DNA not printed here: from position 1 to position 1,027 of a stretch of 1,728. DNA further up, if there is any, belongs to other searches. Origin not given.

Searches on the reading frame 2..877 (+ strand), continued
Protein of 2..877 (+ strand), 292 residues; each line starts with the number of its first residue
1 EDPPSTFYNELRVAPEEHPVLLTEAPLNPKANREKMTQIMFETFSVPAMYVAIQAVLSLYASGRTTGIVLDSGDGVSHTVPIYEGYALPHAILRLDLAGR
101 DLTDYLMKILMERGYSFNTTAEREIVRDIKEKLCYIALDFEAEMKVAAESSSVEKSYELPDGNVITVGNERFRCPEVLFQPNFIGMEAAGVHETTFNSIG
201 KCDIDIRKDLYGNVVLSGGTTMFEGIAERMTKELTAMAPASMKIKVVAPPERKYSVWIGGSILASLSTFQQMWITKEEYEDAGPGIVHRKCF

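Call 19: find_encoding_contigs(protein=P0026, flank=2500, max_places=4)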
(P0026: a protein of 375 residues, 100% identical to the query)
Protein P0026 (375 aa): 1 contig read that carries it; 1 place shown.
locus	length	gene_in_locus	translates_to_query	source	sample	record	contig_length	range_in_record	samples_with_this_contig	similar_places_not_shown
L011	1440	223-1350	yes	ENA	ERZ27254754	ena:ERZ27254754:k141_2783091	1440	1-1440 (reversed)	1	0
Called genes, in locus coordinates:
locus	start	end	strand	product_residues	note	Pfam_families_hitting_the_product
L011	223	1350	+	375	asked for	PF00022:Actin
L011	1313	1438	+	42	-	?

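Call 41: list_cluster_members(proteins=[P0025, P0121])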
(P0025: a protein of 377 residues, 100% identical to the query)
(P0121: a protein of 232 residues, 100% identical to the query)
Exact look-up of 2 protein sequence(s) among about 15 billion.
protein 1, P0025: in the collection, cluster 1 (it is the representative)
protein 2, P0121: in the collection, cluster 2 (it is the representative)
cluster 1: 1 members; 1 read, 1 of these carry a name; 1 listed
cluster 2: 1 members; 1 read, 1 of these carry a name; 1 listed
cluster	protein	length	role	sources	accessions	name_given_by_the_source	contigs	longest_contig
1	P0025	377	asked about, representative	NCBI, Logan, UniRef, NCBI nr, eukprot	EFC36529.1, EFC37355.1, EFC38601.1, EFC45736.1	hypothetical protein NAEGRDRAFT_55094 [Naegleria gruberi] | Actin n=4 Tax=Naegleria gruberi TaxID=5762 RepID=D2V154_NAEGR | uncharacterized protein NAEGRDRAFT_82840 [Naegleria gruberi]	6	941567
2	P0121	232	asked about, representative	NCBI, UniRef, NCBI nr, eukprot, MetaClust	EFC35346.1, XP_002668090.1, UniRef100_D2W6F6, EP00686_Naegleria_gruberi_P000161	predicted protein [Naegleria gruberi] | Predicted protein n=1 Tax=Naegleria gruberi TaxID=5762 RepID=D2W6F6_NAEGR | uncharacterized protein NAEGRDRAFT_77000 [Naegleria gruberi]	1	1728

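Call 42: find_encoding_contigs(protein=P0027, flank=1500, max_places=4)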
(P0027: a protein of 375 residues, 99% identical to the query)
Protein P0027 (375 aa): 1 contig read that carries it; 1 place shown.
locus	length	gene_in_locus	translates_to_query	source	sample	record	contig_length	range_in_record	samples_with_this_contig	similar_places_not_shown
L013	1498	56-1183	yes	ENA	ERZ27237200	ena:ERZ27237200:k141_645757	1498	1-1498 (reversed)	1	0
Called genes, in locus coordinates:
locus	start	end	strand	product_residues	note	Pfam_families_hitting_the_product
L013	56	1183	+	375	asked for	PF00022:Actin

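Call 43: find_encoding_contigs(protein=P0030, flank=1500, max_places=4)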
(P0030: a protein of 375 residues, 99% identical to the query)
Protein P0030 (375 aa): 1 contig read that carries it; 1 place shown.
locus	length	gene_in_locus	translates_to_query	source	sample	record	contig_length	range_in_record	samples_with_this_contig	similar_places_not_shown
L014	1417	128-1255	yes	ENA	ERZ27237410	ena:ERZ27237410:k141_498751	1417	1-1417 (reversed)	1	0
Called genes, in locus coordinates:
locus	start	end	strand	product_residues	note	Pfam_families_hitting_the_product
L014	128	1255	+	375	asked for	PF00022:Actin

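Call 44: find_encoding_contigs(protein=P0036, flank=1500, max_places=4)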
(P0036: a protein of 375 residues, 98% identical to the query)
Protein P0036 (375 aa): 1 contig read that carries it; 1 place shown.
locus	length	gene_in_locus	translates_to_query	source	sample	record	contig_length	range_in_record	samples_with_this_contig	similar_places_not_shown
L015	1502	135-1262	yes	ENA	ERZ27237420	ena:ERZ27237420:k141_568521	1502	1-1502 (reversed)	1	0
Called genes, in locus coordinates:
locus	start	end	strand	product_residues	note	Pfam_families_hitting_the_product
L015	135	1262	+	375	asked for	PF00022:Actin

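Call 45: find_encoding_contigs(protein=P0033, flank=1500, max_places=4)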
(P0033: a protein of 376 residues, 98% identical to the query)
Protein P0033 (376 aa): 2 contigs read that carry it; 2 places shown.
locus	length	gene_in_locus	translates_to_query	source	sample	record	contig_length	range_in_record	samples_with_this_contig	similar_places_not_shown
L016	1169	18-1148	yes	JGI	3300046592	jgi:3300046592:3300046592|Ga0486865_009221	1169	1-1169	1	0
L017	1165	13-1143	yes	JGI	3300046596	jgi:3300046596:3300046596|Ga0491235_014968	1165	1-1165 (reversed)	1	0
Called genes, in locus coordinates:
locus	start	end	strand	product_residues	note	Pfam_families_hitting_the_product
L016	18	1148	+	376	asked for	PF00022:Actin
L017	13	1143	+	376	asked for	PF00022:Actin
